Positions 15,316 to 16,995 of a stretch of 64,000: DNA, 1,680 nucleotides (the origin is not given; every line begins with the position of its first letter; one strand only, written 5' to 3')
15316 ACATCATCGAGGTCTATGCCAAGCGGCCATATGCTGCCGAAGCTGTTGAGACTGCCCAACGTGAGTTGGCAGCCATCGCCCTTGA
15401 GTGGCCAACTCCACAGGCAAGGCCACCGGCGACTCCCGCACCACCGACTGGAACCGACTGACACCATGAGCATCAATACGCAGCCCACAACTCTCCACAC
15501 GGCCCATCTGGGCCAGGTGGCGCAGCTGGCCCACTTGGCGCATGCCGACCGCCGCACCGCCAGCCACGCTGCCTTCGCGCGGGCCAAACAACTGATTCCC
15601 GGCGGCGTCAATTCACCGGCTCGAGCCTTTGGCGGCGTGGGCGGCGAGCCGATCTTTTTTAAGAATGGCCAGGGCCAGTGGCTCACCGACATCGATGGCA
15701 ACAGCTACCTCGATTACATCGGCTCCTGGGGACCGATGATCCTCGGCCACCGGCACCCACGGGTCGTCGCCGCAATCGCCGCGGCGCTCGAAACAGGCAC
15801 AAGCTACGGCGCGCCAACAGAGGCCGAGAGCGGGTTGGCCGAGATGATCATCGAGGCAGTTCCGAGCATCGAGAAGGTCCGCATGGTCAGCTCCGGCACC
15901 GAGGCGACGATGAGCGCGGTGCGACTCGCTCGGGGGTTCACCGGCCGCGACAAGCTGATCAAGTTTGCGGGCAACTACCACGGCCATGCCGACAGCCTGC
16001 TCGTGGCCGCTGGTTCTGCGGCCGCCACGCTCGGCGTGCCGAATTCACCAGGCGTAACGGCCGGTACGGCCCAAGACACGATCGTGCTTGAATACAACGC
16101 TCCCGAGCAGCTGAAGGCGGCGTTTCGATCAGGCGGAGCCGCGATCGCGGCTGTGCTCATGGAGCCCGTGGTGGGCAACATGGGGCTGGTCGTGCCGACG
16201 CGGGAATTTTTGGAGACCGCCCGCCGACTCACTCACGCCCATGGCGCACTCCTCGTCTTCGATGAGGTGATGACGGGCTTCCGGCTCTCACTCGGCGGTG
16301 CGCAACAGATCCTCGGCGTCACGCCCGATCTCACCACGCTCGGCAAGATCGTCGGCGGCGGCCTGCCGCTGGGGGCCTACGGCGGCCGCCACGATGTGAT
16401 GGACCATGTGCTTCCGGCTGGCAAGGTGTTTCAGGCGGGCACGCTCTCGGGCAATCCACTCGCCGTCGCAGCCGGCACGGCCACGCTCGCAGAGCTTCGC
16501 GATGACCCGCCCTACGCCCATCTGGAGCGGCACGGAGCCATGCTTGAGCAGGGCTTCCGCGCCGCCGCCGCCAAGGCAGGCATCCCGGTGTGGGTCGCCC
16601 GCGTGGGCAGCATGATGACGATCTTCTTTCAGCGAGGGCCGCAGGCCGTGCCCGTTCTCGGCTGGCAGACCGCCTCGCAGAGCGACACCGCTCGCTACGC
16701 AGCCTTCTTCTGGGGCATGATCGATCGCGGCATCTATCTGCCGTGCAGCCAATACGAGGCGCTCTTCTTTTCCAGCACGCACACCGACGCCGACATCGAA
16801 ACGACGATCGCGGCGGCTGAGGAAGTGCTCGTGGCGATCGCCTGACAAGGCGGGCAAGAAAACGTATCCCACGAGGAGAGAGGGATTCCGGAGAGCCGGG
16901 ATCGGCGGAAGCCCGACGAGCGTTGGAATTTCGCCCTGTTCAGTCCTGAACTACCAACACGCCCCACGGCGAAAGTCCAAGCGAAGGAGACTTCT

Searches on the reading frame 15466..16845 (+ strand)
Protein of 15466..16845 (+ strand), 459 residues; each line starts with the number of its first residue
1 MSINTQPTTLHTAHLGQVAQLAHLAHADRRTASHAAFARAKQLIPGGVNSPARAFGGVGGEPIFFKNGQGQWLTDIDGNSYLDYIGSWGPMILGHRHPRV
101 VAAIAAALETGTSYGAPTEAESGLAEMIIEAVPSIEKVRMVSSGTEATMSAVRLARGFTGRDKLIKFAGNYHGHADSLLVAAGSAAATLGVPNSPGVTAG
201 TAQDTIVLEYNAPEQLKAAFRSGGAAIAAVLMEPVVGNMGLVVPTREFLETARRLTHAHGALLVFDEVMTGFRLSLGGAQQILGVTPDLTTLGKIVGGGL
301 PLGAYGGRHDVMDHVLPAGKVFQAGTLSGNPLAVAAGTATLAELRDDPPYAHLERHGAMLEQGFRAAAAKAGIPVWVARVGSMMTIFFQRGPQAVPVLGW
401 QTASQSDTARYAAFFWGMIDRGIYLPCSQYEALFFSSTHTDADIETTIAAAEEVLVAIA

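Call 49: find_homologous_proteins(query=window:15466-16845:+, max_evalue=1e-100)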
Query window:15466-16845:+ (459 aa): 7988 proteins with E <= 1e-100 among 8000 candidates; the best 120 are listed.
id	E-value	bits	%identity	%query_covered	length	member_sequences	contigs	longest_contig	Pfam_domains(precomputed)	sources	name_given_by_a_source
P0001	0.0e+0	1011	100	100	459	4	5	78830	PF00202.28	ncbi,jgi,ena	ncbi:MAG: glutamate-1-semialdehyde 2,1-aminomutase [Planctomycetota bacterium]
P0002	4.8e-251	851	88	95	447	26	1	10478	PF00202.28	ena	-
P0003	1.0e-250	850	87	95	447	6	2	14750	PF00202.28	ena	-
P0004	1.1e-250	850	87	95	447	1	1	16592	PF00202.28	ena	-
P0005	1.3e-250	850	87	95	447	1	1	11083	PF00202.28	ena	-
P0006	2.7e-250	849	87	95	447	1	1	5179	PF00202.28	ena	-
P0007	2.9e-250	848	87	95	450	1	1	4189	PF00202.28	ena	-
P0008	3.0e-250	848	88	95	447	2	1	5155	PF00202.28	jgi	-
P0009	5.3e-250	848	87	95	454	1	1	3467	PF00202.28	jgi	-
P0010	5.8e-250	847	85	99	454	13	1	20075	PF00202.28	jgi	jgi:glutamate-1-semialdehyde 2,1-aminomutase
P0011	8.8e-250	847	87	95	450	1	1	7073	PF00202.28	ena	-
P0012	9.1e-250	847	87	96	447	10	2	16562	PF00202.28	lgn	-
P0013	1.1e-249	847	87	96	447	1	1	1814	PF00202.28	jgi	jgi:glutamate-1-semialdehyde 2,1-aminomutase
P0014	1.2e-249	846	87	95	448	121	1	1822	PF00202.28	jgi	-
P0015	2.4e-249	845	88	95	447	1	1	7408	PF00202.28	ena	-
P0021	1.3e-247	840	87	95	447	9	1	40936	PF00202.28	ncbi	-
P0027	1.9e-245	833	87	91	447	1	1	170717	PF00202.28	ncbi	-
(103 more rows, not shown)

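Call 50: find_encoding_contigs(protein=P0001, flank=3000, max_places=6)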
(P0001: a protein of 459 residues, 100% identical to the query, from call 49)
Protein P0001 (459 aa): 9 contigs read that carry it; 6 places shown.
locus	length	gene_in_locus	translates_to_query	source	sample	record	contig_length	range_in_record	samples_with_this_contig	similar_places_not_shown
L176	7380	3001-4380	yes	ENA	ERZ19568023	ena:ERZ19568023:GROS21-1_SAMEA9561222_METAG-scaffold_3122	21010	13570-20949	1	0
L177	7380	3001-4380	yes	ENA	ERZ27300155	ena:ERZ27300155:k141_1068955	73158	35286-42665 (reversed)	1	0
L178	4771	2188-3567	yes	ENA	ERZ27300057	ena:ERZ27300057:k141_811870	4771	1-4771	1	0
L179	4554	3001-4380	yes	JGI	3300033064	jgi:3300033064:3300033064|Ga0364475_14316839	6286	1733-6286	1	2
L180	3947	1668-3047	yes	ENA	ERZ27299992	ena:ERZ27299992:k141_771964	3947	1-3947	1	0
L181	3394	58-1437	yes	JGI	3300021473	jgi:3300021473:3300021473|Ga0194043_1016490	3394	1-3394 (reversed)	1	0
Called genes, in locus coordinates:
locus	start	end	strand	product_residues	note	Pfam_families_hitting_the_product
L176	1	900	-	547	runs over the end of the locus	PF03972:MmgE_PrpD_N, PF19305:MmgE_PrpD_C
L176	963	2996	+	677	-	PF00069:Pkinase, PF07714:PK_Tyr_Ser-Thr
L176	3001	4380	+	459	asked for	PF00202:Aminotran_3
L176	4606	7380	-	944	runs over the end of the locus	?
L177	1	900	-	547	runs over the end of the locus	PF03972:MmgE_PrpD_N, PF19305:MmgE_PrpD_C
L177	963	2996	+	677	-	PF00069:Pkinase, PF07714:PK_Tyr_Ser-Thr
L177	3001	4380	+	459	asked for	PF00202:Aminotran_3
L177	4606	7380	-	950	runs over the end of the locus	PF07635:PSCyt1, PF24807:WD40_CDC20-Fz, PF25173:Beta-prop_WDR3_1st, PF25174:Beta-prop_THOC3, PF24782:WD40_MABP1-WDR62_2nd, PF24796:WDR55, PF23381:Beta-prop_IFT122_1st, PF24796:WDR55, +28 more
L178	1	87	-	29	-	?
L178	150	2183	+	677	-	PF00069:Pkinase, PF07714:PK_Tyr_Ser-Thr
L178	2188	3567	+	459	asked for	PF00202:Aminotran_3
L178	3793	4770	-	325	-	?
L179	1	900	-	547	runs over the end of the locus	PF03972:MmgE_PrpD_N, PF19305:MmgE_PrpD_C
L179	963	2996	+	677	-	PF00069:Pkinase, PF07714:PK_Tyr_Ser-Thr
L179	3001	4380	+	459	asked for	PF00202:Aminotran_3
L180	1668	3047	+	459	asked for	PF00202:Aminotran_3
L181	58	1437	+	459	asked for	PF00202:Aminotran_3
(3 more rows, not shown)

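Call 51: find_encoding_contigs(protein=P0021, flank=3000, max_places=3)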
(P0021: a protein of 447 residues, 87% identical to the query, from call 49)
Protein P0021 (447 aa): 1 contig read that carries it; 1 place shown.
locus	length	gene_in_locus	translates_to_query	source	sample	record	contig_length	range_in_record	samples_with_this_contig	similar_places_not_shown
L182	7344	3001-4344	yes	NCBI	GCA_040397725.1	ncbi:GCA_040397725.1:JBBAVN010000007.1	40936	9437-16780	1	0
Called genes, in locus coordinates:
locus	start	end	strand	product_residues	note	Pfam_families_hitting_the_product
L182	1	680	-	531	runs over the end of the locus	PF03972:MmgE_PrpD_N, PF19305:MmgE_PrpD_C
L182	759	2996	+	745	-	PF00069:Pkinase, PF07714:PK_Tyr_Ser-Thr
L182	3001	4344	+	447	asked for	PF00202:Aminotran_3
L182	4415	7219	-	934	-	PF07635:PSCyt1, PF25174:Beta-prop_THOC3, PF23414:Beta-prop_EML_2, PF23381:Beta-prop_IFT122_1st, PF24807:WD40_CDC20-Fz, PF24814:WD40_Prp19, PF24817:WD40_WDHD1_1st, PF25172:Beta-prop_WDR3_2nd, +20 more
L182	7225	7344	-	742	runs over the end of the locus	PF02368:Big_2, PF07583:PSCyt2, PF07587:PSD1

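Call 52: find_encoding_contigs(protein=P0010, flank=3000, max_places=3)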
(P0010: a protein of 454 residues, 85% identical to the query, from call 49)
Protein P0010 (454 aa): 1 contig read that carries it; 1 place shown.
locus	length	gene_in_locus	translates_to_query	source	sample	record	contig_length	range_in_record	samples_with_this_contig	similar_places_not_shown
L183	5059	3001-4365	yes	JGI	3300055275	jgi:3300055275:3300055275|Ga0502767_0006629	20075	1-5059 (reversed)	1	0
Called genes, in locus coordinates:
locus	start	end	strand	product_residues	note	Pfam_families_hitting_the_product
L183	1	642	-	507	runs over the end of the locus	PF03972:MmgE_PrpD_N, PF19305:MmgE_PrpD_C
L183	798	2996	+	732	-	PF00069:Pkinase, PF07714:PK_Tyr_Ser-Thr, PF03109:ABC1 (faint)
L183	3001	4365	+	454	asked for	PF00202:Aminotran_3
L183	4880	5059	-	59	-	?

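Call 55: find_encoding_contigs(protein=P0021, flank=10000, max_places=1)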
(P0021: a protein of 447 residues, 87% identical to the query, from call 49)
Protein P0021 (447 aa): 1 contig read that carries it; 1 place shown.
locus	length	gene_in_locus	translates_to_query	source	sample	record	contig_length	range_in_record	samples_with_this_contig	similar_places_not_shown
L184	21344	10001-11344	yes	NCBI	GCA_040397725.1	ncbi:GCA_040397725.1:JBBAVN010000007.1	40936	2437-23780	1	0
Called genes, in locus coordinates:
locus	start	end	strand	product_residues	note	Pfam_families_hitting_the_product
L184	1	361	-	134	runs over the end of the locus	-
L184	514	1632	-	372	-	PF07963:N_methyl (weak), PF07596:SBP_bac_10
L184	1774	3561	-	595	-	PF01738:DLH (faint), PF00326:Peptidase_S9 (weak)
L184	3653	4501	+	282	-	PF12833:HTH_18, PF00165:HTH_AraC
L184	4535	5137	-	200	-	PF05685:Uma2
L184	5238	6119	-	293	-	PF01509:TruB_N, PF16198:TruB_C_2 (weak)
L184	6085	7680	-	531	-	PF03972:MmgE_PrpD_N, PF19305:MmgE_PrpD_C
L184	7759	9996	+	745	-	PF00069:Pkinase, PF07714:PK_Tyr_Ser-Thr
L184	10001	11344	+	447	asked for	PF00202:Aminotran_3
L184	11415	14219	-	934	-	PF07635:PSCyt1, PF25174:Beta-prop_THOC3, PF23414:Beta-prop_EML_2, PF23381:Beta-prop_IFT122_1st, PF24807:WD40_CDC20-Fz, PF24814:WD40_Prp19, PF24817:WD40_WDHD1_1st, PF25172:Beta-prop_WDR3_2nd, +20 more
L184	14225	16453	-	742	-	PF02368:Big_2, PF07583:PSCyt2, PF07587:PSD1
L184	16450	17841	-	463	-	PF07394:DUF1501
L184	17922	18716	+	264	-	PF08448:PAS_4, PF13426:PAS_9 (weak), PF00165:HTH_AraC (weak), PF12833:HTH_18, PF00165:HTH_AraC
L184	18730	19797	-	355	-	-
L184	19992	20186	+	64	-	-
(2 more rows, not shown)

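Call 56: find_encoding_contigs(protein=P0027, flank=10000, max_places=1)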
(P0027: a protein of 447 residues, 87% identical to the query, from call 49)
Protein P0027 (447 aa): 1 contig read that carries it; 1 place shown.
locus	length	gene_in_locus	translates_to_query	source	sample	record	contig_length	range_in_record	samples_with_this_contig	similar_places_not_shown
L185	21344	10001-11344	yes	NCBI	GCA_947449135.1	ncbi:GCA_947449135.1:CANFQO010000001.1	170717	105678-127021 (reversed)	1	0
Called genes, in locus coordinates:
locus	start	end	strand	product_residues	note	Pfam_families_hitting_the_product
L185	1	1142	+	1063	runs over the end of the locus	PF10070:DabA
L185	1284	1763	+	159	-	-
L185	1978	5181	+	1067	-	PF00034:Cytochrom_C (faint), PF13442:Cytochrome_CBB3 (weak), PF20601:DUF6797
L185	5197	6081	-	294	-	PF01509:TruB_N, PF16198:TruB_C_2 (weak)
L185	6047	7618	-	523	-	PF03972:MmgE_PrpD_N, PF19305:MmgE_PrpD_C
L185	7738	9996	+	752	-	PF00069:Pkinase, PF07714:PK_Tyr_Ser-Thr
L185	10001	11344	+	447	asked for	PF00202:Aminotran_3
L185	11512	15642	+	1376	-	PF07635:PSCyt1, PF07583:PSCyt2, PF07587:PSD1, PF13385:Laminin_G_3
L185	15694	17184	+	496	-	PF07394:DUF1501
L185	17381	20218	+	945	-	PF00884:Sulfatase, PF01663:Phosphodiest (faint), PF16347:SGSH_C (weak), PF14707:Sulfatase_C (faint), PF00884:Sulfatase, PF16347:SGSH_C (weak)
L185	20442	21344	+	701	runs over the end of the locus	PF01071:GARS_A (weak), PF02222:ATP-grasp (weak), PF02786:CPSase_L_D2 (faint), PF08443:RimK (faint), PF13549:ATP-grasp_5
